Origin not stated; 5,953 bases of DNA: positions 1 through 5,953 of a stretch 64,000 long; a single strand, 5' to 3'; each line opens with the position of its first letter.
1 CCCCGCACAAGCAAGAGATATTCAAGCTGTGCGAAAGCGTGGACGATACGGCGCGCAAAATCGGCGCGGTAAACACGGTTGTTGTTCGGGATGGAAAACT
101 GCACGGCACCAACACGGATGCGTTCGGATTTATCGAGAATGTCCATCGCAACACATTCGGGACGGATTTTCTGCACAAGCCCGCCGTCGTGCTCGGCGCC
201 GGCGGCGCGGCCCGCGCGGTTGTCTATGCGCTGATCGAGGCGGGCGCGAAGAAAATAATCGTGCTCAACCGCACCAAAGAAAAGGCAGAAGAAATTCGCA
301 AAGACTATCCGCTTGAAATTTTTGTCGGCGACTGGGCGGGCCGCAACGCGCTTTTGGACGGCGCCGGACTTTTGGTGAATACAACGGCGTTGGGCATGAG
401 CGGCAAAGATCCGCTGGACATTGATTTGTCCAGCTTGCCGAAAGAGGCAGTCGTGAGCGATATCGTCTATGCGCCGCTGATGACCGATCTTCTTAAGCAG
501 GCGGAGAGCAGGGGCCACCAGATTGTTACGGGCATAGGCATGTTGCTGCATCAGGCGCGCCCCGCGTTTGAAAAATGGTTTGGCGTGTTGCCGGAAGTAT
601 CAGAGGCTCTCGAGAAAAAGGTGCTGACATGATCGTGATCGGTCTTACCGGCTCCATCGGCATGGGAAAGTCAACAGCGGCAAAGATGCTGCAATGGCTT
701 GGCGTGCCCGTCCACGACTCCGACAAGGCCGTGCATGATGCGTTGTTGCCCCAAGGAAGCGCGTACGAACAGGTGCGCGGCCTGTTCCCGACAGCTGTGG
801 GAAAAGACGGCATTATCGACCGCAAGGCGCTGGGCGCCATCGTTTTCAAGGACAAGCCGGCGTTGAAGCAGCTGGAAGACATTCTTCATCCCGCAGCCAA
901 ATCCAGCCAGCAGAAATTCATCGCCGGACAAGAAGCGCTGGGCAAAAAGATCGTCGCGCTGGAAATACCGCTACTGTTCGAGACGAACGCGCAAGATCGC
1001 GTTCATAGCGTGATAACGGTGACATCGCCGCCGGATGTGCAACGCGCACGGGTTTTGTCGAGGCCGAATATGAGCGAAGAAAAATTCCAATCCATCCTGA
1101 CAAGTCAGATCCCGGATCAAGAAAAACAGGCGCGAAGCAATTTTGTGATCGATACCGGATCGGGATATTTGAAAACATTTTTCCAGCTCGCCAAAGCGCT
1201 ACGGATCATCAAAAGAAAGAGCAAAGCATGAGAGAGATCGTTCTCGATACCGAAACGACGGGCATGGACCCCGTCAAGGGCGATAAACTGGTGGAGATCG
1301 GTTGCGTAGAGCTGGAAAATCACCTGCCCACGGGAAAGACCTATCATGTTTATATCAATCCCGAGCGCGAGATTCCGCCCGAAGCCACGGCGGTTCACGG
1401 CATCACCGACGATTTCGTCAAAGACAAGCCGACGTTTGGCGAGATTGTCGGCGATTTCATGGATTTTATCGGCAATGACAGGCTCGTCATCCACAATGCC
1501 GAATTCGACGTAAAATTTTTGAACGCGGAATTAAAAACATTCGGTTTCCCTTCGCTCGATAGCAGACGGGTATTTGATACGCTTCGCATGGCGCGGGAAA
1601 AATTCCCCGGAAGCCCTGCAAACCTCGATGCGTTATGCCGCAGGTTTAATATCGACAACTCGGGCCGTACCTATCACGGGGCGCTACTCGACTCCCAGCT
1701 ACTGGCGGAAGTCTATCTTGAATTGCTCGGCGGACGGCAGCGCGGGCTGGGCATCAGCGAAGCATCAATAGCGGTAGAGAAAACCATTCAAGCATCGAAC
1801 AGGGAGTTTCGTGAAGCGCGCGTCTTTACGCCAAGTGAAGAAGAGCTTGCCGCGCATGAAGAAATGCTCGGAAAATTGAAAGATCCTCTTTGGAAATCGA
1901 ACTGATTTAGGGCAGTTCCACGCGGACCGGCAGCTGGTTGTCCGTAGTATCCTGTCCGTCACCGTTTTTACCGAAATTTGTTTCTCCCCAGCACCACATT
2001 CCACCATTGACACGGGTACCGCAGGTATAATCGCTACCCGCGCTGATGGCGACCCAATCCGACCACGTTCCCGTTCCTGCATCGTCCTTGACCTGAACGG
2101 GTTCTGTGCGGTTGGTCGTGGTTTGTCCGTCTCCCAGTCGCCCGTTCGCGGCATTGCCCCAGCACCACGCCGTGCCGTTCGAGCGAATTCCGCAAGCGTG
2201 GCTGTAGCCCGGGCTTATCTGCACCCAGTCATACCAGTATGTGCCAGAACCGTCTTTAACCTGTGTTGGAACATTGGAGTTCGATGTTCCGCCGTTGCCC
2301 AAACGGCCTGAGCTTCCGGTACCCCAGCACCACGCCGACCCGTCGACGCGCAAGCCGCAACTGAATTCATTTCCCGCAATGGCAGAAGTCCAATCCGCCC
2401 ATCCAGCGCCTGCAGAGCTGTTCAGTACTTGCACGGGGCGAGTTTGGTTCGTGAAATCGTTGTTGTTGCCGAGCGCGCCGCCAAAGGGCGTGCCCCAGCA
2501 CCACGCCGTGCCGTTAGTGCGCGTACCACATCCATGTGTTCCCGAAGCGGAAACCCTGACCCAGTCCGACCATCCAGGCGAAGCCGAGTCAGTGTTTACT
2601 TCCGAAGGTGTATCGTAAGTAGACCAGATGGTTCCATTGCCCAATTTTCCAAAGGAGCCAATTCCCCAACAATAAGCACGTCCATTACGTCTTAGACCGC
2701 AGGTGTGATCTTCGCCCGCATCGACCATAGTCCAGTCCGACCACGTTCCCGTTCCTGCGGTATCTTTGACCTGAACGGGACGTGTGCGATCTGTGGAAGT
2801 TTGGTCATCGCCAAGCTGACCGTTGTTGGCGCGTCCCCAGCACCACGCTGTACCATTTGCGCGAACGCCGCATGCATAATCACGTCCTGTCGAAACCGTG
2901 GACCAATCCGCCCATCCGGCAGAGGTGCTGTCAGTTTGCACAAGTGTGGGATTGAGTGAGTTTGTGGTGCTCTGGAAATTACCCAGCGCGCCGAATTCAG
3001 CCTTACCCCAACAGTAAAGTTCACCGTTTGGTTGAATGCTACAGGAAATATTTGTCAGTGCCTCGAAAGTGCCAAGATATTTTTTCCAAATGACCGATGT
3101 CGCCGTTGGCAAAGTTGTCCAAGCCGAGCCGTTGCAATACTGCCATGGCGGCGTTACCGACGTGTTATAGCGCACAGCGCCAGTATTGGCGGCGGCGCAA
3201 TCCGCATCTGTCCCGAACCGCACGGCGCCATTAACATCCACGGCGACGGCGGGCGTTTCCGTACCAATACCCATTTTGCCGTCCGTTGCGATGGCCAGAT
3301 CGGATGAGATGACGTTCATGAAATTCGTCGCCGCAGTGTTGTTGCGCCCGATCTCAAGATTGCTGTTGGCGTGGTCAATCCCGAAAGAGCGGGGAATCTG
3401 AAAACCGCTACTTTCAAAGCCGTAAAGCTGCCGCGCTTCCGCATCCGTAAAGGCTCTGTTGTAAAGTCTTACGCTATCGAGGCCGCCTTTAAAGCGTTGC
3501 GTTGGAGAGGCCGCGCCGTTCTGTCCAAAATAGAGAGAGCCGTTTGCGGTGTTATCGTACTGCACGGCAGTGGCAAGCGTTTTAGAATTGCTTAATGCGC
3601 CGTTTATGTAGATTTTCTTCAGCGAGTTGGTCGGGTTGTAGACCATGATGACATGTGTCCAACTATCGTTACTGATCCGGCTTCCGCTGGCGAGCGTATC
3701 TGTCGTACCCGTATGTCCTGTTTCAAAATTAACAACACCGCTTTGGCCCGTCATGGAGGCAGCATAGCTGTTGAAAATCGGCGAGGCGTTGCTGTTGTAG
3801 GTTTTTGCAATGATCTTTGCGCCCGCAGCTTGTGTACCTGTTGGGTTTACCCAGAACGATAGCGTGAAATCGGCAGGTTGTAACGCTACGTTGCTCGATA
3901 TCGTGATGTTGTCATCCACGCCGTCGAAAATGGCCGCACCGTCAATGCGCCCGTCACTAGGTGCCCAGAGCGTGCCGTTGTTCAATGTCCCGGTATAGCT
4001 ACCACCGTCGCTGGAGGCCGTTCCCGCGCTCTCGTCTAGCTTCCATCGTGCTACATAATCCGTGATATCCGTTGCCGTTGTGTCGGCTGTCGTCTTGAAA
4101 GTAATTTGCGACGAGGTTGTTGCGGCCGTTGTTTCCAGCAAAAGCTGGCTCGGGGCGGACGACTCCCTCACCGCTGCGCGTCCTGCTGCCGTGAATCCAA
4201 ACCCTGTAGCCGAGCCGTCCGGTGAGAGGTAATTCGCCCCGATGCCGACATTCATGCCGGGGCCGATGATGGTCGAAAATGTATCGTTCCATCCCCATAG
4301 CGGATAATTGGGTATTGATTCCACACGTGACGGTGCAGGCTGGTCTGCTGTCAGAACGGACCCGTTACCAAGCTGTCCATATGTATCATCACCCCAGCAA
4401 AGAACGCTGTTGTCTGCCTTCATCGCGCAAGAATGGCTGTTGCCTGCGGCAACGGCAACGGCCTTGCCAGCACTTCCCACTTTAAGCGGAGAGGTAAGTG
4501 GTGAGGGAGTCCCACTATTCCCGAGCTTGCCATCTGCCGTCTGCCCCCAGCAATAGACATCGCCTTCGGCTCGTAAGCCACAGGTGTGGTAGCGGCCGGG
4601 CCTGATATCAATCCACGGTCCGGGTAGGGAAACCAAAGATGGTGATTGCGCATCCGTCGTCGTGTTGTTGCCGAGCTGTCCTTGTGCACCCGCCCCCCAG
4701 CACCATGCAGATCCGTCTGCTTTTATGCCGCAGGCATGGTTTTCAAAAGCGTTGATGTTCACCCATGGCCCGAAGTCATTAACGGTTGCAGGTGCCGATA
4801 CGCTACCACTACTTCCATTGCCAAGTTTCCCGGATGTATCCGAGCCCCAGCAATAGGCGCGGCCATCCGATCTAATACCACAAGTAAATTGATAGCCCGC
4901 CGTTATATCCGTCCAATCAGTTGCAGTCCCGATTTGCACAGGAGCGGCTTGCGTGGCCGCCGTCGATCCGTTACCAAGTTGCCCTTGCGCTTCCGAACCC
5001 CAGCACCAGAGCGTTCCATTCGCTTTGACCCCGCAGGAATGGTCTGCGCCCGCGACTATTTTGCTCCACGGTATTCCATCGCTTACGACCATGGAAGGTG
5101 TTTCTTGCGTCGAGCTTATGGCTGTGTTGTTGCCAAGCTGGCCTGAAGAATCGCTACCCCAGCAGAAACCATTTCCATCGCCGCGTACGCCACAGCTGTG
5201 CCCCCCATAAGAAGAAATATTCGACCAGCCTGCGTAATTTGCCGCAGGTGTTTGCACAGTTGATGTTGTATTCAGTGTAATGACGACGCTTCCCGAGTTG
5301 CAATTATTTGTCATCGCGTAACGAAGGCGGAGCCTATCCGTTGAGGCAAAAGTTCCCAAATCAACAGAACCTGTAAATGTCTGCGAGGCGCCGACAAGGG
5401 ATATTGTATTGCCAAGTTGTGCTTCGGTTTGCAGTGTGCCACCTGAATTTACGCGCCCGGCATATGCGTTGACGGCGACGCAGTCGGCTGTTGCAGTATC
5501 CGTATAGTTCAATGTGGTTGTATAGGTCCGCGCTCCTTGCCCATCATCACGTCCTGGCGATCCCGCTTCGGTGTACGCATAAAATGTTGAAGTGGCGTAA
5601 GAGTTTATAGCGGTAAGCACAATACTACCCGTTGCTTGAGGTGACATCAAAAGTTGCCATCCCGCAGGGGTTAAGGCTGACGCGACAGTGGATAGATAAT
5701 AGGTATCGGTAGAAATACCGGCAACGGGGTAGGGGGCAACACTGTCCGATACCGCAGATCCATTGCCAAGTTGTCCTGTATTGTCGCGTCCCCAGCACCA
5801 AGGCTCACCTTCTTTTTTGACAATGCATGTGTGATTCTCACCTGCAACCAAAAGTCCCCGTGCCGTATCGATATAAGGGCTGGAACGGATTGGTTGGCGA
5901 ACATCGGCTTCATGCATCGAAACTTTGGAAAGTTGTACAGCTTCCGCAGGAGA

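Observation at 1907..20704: Translationally coupled operon of three ~2000-aa proteins that permute one module set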

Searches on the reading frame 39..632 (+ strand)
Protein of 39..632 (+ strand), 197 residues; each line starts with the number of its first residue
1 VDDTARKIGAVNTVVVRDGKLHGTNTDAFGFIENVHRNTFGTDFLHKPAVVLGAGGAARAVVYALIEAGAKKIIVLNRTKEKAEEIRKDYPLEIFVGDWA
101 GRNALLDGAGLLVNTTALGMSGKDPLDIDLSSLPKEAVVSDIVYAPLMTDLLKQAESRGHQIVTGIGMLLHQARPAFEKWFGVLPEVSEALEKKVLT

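Call 9: search_protein_families(library=pfam, proteins=[window:39-632:+], max_evalue=0.01)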
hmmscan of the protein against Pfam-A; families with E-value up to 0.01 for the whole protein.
window:39-632:+ (197 aa): 4 families
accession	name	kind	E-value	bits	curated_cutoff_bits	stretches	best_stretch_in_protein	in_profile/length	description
PF01488.26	Shikimate_DH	-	4.6e-09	36.9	24.3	1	43-91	9-57/138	Shikimate / quinate 5-dehydrogenase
PF18317.6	SDH_C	-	1.1e-06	28.7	25.8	1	165-187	1-23/31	Shikimate 5'-dehydrogenase C-terminal domain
PF03807.23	F420_oxidored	-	2.5e-05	25.2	21.6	1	51-94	4-48/94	NADP oxidoreductase coenzyme F420-dependent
PF02254.24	TrkA_N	-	0.001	19.8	23.8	1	50-106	2-56/116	TrkA-N domain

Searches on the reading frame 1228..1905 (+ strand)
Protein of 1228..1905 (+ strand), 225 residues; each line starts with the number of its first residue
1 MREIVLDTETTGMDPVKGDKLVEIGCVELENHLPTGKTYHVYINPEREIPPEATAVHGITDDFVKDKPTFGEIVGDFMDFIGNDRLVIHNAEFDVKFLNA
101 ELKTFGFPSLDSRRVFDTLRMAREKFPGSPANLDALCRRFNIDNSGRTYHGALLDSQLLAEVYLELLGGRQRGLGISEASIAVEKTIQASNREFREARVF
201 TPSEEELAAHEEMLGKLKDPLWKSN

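Call 9: search_protein_families(library=pfam, proteins=[window:1228-1905:+], max_evalue=0.01)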
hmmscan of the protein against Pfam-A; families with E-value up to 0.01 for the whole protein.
window:1228-1905:+ (225 aa): 3 families
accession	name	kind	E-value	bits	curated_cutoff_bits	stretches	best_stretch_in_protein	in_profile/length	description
PF00929.31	RNase_T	-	3.2e-40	138.8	24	1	4-163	1-164/164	Exonuclease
PF13482.12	RNase_H_2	-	0.00013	22.4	22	1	6-144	3-117/165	RNase_H superfamily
PF01612.26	DNA_pol_A_exo1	-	0.0016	18.7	23.6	0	52-141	63-128/173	3'-5' exonuclease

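Call 89: find_encoding_contigs(protein=window:1228-1905:+, flank=10000, max_places=2)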
Protein window:1228-1905:+ (225 aa): 2 contigs read that carry it; 2 places shown.
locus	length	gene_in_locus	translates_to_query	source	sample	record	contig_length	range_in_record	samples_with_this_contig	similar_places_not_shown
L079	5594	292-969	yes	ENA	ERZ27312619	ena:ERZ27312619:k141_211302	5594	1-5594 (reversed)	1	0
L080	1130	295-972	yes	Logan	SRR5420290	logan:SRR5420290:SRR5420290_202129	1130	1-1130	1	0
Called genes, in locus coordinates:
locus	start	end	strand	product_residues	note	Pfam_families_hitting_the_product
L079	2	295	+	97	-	?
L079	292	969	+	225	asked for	PF00929:RNase_T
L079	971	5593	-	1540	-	?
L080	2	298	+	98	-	?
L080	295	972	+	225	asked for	PF00929:RNase_T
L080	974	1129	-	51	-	?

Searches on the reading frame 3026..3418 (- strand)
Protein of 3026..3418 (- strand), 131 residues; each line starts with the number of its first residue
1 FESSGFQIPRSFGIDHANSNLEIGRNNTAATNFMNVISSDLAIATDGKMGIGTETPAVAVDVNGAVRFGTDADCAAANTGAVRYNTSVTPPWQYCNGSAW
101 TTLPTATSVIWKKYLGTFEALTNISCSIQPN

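Call 18: search_protein_families(library=pfam, proteins=[window:3026-3418:-], max_evalue=10)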
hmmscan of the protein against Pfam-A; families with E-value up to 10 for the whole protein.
window:3026-3418:- (131 aa): 0 families

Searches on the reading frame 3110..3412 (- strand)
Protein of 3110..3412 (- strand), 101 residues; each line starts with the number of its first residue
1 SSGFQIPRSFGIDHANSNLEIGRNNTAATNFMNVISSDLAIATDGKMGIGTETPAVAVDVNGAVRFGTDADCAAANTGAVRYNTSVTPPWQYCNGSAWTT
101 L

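Call 85: search_protein_families(library=phrogs, proteins=[window:3110-3412:-], max_evalue=0.1)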
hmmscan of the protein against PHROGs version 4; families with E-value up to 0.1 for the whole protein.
window:3110-3412:- (101 aa): 4 families
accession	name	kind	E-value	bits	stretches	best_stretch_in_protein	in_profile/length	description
phrog_9942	-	tail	0.00017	20.7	1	27-91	1093-1154/1178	tail fiber protein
phrog_9563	-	unknown function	0.00041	21.4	1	34-78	5-51/85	-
phrog_18345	-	tail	0.00048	19.5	1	14-75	416-472/956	tail fiber protein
phrog_13535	-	unknown function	0.0015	19.5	1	34-78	5-51/147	-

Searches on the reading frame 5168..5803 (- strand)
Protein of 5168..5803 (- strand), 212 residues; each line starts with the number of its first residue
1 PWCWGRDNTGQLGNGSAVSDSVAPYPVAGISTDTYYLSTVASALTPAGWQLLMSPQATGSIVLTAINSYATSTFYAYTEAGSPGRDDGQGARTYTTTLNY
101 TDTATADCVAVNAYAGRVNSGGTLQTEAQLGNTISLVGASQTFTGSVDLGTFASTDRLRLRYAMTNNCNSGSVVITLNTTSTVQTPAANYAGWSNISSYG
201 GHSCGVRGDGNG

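Call 18: search_protein_families(library=pfam, proteins=[window:5168-5803:-], max_evalue=10)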
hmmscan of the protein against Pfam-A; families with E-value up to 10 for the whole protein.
window:5168-5803:- (212 aa): 4 families
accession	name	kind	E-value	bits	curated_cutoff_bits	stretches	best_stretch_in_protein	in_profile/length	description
PF00415.24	RCC1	-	0.0011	20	21.7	1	2-28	5-30/50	Regulator of chromosome condensation (RCC1) repeat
PF11353.13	DUF3153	-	0.058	13.5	21.4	1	122-165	80-123/191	Protein of unknown function (DUF3153)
PF01356.24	A_amylase_inhib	-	0.43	11.1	25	1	91-112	24-45/68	Alpha amylase inhibitor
PF13540.12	RCC1_2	-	2.8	8.4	22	1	195-211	3-19/30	Regulator of chromosome condensation (RCC1) repeat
